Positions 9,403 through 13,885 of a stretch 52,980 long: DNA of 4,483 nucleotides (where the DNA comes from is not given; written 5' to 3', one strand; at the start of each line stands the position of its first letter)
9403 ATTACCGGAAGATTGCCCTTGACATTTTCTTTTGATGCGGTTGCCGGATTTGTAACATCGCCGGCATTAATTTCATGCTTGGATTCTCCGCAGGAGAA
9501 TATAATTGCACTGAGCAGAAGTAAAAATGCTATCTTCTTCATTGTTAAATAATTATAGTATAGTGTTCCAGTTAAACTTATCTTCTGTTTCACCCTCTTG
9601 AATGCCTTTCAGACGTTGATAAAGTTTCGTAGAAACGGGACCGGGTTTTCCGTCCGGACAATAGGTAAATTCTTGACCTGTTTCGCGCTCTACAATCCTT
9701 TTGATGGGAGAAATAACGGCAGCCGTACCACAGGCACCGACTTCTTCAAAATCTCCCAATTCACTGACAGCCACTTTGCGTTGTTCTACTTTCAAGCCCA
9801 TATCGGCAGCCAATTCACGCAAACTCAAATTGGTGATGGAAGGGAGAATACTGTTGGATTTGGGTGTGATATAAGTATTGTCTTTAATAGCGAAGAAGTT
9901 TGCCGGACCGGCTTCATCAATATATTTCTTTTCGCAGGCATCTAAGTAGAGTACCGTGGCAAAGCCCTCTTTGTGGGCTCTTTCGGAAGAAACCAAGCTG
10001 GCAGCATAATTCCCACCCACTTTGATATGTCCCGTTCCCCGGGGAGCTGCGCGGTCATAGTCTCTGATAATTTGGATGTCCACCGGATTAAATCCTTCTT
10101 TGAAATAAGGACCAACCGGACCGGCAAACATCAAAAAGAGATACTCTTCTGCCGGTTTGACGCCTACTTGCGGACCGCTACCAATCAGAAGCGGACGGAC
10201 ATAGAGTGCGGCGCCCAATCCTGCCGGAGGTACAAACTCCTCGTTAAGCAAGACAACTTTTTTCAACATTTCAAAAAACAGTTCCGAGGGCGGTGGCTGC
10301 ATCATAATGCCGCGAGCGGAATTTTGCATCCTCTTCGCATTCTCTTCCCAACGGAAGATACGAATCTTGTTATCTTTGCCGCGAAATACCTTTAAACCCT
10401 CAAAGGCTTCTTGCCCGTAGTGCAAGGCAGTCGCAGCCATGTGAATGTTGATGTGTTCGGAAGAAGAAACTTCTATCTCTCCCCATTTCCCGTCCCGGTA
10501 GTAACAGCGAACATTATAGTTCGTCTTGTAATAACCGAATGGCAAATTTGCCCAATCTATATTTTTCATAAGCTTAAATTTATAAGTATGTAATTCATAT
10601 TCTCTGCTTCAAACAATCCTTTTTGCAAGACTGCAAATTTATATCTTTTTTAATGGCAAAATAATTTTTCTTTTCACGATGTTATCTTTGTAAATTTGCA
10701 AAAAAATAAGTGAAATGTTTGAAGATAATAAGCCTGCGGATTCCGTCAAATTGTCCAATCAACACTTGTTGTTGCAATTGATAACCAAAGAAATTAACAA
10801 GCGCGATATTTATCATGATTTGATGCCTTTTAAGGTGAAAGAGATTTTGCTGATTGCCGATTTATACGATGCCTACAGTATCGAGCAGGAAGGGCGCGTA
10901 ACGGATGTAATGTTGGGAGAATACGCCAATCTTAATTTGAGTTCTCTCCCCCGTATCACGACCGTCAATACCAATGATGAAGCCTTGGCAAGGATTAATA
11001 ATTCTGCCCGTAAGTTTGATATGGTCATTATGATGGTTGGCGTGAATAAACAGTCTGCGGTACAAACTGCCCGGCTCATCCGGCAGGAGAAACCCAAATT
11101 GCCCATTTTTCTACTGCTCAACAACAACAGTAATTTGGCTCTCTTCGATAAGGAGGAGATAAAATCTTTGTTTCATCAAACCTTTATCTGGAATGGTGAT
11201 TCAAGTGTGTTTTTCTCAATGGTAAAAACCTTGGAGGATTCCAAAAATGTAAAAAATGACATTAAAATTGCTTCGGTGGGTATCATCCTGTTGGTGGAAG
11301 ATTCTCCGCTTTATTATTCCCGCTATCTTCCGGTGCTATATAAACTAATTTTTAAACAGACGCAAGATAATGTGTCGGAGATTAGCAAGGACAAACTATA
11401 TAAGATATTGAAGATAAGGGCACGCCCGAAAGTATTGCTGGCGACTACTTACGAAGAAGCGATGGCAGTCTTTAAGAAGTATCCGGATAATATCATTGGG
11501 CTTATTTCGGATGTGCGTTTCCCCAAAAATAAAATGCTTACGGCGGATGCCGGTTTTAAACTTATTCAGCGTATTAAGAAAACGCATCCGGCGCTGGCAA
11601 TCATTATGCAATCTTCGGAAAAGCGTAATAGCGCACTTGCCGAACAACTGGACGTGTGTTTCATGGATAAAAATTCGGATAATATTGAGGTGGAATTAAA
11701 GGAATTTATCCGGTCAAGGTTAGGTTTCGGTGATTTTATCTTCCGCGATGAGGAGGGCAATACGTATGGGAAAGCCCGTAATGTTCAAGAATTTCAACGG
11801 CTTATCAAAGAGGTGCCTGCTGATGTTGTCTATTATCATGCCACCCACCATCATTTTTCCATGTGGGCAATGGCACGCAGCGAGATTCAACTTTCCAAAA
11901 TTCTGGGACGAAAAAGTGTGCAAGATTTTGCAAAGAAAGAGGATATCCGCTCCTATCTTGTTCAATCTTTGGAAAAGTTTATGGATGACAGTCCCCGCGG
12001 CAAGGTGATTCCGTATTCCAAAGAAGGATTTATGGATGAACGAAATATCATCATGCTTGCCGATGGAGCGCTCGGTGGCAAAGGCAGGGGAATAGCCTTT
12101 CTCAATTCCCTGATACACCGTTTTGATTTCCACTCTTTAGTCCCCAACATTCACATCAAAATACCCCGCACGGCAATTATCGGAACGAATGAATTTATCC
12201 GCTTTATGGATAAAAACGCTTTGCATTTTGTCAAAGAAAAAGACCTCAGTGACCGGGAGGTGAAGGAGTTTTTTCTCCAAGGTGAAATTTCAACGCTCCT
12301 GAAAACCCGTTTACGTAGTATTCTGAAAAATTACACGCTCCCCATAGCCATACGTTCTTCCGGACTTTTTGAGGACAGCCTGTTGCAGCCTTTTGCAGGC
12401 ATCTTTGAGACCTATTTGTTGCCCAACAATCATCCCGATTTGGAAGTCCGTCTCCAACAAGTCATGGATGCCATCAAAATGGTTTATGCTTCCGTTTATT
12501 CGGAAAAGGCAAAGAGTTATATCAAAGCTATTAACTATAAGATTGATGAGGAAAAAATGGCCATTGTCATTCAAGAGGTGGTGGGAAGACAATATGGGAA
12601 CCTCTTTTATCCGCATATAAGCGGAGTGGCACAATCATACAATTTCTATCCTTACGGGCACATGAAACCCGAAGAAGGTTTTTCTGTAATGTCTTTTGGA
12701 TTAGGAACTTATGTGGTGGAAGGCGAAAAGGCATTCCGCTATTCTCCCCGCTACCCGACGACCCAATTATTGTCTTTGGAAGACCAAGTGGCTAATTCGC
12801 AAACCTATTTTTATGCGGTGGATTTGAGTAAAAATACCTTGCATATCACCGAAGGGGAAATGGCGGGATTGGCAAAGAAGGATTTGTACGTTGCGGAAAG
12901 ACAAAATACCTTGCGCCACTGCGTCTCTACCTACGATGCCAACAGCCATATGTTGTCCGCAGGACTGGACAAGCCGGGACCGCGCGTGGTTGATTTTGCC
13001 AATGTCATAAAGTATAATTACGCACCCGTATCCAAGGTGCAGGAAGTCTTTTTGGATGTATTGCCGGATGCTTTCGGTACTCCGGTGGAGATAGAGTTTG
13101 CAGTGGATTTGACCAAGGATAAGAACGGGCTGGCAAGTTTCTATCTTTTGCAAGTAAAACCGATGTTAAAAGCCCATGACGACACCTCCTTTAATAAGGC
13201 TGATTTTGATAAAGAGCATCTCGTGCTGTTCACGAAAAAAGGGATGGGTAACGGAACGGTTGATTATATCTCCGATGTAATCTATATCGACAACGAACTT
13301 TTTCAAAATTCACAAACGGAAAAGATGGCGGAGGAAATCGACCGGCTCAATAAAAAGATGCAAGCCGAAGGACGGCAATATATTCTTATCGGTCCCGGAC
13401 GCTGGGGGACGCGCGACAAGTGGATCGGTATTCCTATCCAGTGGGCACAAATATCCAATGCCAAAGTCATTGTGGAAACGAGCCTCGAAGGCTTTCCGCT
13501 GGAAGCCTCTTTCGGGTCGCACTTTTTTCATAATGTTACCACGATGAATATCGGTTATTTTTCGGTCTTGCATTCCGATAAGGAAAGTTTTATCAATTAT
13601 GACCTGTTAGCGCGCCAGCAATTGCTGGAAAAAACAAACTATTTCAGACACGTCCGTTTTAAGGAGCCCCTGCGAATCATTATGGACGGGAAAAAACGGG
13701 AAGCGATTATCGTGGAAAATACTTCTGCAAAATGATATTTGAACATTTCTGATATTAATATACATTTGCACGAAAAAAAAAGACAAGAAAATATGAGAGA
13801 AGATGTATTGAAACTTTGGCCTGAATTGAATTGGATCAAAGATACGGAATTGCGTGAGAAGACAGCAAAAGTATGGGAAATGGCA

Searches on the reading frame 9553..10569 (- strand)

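Call 88: search_protein_families(library=pfam, proteins=[window:9553-10569:-], max_evalue=0.00001)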
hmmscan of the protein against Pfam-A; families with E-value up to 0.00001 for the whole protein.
window:9553-10569:- (338 aa): 1 family
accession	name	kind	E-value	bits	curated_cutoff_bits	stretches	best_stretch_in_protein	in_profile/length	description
PF01063.24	Aminotran_4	-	4.2e-31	109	28.5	1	55-292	2-223/223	Amino-transferase class IV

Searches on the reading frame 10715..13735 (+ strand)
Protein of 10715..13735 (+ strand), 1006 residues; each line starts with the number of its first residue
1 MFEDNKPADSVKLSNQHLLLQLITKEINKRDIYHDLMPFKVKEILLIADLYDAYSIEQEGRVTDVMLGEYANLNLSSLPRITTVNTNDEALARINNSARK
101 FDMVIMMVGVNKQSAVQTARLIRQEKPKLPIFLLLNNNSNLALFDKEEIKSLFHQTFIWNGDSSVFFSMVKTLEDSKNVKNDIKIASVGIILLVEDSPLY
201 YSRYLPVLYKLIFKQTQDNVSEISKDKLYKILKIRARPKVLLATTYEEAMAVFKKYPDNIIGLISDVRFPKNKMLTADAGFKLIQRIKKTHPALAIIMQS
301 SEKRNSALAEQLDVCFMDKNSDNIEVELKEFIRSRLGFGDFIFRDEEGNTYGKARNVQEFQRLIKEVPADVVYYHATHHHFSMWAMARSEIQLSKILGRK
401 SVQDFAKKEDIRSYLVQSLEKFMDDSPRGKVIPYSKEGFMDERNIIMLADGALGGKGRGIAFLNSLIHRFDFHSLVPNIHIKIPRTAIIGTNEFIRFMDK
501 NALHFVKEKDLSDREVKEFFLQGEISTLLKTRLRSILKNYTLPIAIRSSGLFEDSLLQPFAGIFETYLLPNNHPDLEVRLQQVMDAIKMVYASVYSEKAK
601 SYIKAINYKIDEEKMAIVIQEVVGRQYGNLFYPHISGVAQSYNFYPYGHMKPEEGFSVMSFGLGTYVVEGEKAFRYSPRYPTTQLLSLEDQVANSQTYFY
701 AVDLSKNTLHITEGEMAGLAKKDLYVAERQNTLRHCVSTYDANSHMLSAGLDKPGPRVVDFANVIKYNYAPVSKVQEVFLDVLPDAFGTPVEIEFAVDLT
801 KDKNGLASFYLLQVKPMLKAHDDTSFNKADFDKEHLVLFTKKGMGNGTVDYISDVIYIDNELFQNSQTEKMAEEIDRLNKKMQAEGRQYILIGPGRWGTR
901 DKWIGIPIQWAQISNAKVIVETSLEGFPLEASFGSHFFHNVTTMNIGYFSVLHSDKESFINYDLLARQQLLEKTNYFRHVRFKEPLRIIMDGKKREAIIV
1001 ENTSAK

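Call 88: search_protein_families(library=pfam, proteins=[window:10715-13735:+], max_evalue=0.00001)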
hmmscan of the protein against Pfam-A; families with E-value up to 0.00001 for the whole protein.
window:10715-13735:+ (1006 aa): 2 families
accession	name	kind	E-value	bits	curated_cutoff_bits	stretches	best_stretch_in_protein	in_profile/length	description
PF01326.24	PPDK_N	-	1.8e-37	129.8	27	1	452-832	3-324/328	Pyruvate phosphate dikinase, AMP/ATP-binding domain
PF00072.30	Response_reg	-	5.5e-07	30.2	30.2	0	228-313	14-90/111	Response regulator receiver domain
